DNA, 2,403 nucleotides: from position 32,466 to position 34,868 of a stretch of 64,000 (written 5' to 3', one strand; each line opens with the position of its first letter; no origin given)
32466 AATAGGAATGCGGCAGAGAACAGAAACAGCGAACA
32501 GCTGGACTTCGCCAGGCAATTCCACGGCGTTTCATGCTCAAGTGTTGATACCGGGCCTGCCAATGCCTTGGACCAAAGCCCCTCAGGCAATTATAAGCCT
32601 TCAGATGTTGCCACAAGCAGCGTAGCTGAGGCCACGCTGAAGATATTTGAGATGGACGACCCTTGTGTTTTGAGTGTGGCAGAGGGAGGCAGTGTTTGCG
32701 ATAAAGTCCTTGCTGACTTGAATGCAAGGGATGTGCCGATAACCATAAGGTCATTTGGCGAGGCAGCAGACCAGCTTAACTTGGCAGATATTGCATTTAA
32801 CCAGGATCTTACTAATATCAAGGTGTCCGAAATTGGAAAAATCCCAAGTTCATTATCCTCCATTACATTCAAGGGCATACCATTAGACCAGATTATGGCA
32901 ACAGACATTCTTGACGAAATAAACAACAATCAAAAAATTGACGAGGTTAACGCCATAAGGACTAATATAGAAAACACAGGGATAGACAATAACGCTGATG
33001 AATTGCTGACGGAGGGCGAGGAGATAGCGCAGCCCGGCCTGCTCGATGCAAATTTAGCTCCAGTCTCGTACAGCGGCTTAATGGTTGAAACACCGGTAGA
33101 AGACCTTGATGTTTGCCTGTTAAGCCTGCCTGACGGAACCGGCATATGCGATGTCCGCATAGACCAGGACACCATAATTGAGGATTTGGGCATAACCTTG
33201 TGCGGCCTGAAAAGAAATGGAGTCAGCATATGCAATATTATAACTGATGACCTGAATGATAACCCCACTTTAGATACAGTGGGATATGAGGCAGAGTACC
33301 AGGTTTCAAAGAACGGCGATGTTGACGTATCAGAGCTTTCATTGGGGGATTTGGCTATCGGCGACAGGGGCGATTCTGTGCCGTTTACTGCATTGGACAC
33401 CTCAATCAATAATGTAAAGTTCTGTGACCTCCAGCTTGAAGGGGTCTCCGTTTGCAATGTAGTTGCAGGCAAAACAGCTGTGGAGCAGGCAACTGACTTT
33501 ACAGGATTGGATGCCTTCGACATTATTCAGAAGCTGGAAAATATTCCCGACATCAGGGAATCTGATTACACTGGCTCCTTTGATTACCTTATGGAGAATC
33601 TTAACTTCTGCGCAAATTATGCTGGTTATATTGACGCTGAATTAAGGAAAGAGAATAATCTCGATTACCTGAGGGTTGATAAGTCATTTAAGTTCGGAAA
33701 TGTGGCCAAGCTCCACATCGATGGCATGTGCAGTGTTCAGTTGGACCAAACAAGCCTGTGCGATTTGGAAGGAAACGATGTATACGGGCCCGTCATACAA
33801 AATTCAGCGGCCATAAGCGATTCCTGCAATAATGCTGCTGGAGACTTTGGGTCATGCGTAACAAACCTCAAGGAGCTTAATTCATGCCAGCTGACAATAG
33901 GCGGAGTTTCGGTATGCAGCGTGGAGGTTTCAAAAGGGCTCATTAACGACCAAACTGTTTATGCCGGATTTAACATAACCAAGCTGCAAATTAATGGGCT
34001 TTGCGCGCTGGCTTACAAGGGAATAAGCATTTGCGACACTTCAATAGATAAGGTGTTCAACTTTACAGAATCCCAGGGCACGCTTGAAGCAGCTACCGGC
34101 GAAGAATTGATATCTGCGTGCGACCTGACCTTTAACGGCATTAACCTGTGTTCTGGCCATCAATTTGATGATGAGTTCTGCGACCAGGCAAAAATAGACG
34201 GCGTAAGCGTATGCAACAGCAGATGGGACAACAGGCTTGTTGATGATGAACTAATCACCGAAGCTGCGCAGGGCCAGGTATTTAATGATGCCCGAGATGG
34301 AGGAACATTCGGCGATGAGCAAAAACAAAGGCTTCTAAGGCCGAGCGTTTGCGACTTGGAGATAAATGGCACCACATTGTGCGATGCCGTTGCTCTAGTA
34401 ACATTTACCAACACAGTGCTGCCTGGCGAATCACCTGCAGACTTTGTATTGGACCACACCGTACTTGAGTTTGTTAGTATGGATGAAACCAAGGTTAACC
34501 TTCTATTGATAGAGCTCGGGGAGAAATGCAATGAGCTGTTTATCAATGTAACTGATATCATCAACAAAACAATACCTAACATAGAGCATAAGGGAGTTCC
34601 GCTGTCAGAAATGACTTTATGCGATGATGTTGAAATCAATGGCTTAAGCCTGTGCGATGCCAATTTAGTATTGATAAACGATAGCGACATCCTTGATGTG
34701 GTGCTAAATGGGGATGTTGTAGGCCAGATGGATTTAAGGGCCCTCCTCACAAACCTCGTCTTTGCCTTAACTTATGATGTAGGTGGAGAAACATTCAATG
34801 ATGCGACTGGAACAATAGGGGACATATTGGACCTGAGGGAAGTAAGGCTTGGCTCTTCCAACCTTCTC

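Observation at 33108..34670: Array of about 11 C-x9-C mini-repeats inside the giant protein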

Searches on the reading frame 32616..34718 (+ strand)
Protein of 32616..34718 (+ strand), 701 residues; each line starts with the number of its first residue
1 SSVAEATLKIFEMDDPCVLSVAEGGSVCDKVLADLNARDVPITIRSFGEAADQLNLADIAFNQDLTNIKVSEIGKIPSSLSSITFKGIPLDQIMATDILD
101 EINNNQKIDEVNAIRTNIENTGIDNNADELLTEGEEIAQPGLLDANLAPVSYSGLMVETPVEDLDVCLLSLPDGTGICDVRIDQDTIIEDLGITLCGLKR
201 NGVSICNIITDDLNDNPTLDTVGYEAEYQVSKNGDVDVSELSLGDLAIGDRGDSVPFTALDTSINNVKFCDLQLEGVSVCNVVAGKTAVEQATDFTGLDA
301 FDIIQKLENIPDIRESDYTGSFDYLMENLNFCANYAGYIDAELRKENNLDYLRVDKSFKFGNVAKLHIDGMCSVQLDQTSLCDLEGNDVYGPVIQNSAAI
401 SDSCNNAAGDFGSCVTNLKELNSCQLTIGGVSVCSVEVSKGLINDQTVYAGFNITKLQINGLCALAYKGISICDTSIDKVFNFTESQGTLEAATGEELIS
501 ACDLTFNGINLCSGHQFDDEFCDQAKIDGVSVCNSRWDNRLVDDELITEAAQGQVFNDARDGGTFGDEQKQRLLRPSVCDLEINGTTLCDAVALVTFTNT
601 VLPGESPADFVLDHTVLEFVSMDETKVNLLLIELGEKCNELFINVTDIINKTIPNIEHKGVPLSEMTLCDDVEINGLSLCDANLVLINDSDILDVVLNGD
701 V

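Call 12: find_homologous_proteins(query=window:32616-34718:+, max_evalue=0.001)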
Query window:32616-34718:+: 8000 candidates shared short words with the query, none scored E <= 0.001.

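Call 20: search_solved_structures(query=window:32616-34718:+, max_evalue=10)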
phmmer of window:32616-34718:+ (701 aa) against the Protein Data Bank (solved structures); distinct sequences matched with E-value up to 10: 2.
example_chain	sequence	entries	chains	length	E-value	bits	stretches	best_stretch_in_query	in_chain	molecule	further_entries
3gz8_A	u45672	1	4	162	2.4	9.6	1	367-432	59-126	MutT/nudix family protein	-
2w1k_A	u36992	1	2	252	2.8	9.3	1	221-303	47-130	PUTATIVE SORTASE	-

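Call 26: search_protein_representatives(protein=window:32616-34718:+)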
Query: 701 residues. Proteins with E-value up to 0.001 (for the whole library): 0; up to 1e-10: 0; up to 1e-30: 0. The best 0 are listed.

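Call 41: search_protein_families(library=pfam, proteins=[window:32616-34718:+], max_evalue=10)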
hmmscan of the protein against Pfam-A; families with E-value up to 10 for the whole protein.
window:32616-34718:+ (701 aa): 0 families

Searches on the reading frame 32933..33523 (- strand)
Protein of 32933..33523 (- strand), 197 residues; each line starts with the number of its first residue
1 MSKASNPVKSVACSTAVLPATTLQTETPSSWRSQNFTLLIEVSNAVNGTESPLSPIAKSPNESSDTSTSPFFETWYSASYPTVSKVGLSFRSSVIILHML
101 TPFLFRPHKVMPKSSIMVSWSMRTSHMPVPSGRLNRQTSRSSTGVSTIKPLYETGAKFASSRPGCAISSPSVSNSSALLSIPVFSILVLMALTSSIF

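Call 76: search_protein_families(library=pfam, proteins=[window:32933-33523:-], max_evalue=0.01)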
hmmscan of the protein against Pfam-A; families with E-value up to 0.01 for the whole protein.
window:32933-33523:- (197 aa): 0 families

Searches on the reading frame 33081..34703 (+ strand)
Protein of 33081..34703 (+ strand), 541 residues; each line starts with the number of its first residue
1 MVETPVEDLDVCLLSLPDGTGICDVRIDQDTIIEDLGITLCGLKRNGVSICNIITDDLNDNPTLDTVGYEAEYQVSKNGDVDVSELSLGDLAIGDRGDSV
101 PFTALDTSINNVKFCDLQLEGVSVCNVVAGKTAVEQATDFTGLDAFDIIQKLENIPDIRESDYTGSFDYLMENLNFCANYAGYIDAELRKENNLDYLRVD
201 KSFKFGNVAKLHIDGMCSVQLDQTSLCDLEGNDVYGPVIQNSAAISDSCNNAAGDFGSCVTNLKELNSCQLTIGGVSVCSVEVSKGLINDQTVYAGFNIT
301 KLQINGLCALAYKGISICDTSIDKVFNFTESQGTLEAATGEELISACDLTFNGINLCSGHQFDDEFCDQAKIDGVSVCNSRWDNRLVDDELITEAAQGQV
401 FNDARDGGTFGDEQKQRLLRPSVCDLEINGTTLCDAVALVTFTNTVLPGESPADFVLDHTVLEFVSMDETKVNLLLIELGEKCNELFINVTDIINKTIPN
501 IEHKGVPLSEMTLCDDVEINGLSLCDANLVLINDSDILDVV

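Call 29: find_related_loci(query=window:33096-34673:+, collection=genome_contigs, flank=10000)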
Query window:33096-34673:+ (526 aa) in genome_contigs; peptide patterns used: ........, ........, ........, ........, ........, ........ (x = any residue, [..] = any of these).
41 stretches matched a pattern, but none encodes a relative of the query by tblastn (E <= 1e-3).

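Call 31: find_related_loci(query=window:33096-34673:+, collection=metagenome_contigs, flank=10000)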
Query window:33096-34673:+ (526 aa) in metagenome_contigs; peptide patterns used: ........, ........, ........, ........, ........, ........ (x = any residue, [..] = any of these).
60 stretches matched a pattern, but none encodes a relative of the query by tblastn (E <= 1e-3).

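Call 45: predict_structure(protein=window:33081-34703:+)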
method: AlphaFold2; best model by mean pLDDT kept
length: 541 residues; sequences in the alignment: 1
mean_pLDDT: 29.9   pTM: 0.18
mean pLDDT of the five models: 29.9, 25.4, 22.7, 22.4, 21.7
residues with pLDDT >= 90: 0; 70-90: 0; 50-70: 0; < 50: 541
segments of 3 or more residues with pLDDT < 50: 1-541
pLDDT, mean of each block of 10 residues (from residue 1): 31 35 37 32 31 34 31 30 29 26 26 25 23 29 32 35 34 30 29 30 27 26 28 26 24 26 27 30 28 29 29 31 36 34 36 32 30 27 30 32 35 30 29 27 27 28 29 30 29 32 30 32 32 28 25
secondary structure, 60 per line:
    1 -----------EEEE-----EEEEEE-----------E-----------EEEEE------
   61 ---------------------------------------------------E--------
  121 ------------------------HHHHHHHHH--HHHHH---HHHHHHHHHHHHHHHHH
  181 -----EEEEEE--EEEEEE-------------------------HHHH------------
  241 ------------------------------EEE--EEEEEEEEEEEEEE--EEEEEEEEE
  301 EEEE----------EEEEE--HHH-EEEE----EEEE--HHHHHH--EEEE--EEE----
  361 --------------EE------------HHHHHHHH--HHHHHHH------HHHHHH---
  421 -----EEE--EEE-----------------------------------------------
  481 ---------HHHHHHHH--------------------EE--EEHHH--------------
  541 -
elements in order: E12-15 E21-26 E50-54 H145-153 H156-160 H164-180 E186-191 E194-199 H225-228 E271-273 E276-289 E292-304 E315-319 E326-329 E334-337 H340-345 E348-351 E354-356 H389-396 H399-405 H412-417 E426-428 E431-433 H490-497

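Call 73: search_dna_similar(query=window:33096-34673:+, collection=plasmids, mode=protein, max_evalue=0.01, max_rows=10)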
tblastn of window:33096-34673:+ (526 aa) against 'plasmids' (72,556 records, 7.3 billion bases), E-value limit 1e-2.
No match.

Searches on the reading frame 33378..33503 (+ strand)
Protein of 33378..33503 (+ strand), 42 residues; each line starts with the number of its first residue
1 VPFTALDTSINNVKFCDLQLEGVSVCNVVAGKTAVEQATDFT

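Call 36: find_homologous_proteins(query=A2, max_evalue=10)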
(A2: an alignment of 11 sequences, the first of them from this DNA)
Query A2 (11 sequences): 38 candidates shared short words with the query, none scored E <= 10.

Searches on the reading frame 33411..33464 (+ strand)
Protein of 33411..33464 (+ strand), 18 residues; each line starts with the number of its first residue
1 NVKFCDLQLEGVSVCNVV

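Call 67: search_solved_structures(query=A1, max_evalue=10, show_alignments=3)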
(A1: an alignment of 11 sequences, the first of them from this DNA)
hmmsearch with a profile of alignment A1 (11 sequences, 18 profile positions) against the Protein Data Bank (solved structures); distinct sequences matched with E-value up to 10: 2.
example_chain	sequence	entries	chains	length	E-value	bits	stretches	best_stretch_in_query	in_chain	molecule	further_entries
5zds_A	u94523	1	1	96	1.8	11.7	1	7-15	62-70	FERM and PDZ domain-containing 2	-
7f28_B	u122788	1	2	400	3.6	10.7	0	2-11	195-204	Putative 3-oxoacyl-[ACP] synthase FabV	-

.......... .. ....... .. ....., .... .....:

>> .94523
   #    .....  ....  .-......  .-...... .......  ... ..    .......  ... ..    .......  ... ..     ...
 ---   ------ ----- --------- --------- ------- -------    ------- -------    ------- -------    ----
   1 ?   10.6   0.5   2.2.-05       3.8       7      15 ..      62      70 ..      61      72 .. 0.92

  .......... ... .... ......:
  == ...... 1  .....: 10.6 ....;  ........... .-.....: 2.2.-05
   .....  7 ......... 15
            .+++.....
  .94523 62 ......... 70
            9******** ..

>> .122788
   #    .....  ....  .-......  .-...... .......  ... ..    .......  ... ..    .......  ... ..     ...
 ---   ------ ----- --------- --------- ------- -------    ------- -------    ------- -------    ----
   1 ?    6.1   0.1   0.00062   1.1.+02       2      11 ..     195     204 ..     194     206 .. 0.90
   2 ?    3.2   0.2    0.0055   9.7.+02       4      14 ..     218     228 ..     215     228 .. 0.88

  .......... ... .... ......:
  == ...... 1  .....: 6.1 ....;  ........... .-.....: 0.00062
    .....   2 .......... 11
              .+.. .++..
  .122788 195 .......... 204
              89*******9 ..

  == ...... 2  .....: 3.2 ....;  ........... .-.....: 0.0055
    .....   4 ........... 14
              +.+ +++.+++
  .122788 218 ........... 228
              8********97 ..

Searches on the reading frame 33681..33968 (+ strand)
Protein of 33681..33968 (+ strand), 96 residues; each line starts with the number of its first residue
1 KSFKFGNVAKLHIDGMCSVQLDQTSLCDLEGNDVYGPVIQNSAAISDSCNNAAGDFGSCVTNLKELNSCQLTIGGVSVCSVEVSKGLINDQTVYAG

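Call 57: predict_structure(alignment_id=A3)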
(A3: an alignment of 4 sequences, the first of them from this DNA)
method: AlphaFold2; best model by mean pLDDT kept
length: 96 residues; sequences in the alignment: 4
mean_pLDDT: 31.6   pTM: 0.15
mean pLDDT of the five models: 31.6, 31.1, 30.0, 29.8, 28.9
residues with pLDDT >= 90: 0; 70-90: 0; 50-70: 0; < 50: 96
segments of 3 or more residues with pLDDT < 50: 1-96
pLDDT, mean of each block of 10 residues (from residue 1): 30 35 32 31 30 32 31 31 32 29
secondary structure, 60 per line:
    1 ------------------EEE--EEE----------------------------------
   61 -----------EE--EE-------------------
elements in order: E19-21 E24-26

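Call 66: search_solved_structures(query=A3, max_evalue=10, show_alignments=2)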
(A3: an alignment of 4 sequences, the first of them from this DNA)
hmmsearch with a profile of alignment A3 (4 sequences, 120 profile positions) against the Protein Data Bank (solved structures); distinct sequences matched with E-value up to 10: 1.
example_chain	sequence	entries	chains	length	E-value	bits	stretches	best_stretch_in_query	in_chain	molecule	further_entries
28nt_E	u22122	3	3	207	0.32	14.2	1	83-112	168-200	Large ribosomal subunit protein uL4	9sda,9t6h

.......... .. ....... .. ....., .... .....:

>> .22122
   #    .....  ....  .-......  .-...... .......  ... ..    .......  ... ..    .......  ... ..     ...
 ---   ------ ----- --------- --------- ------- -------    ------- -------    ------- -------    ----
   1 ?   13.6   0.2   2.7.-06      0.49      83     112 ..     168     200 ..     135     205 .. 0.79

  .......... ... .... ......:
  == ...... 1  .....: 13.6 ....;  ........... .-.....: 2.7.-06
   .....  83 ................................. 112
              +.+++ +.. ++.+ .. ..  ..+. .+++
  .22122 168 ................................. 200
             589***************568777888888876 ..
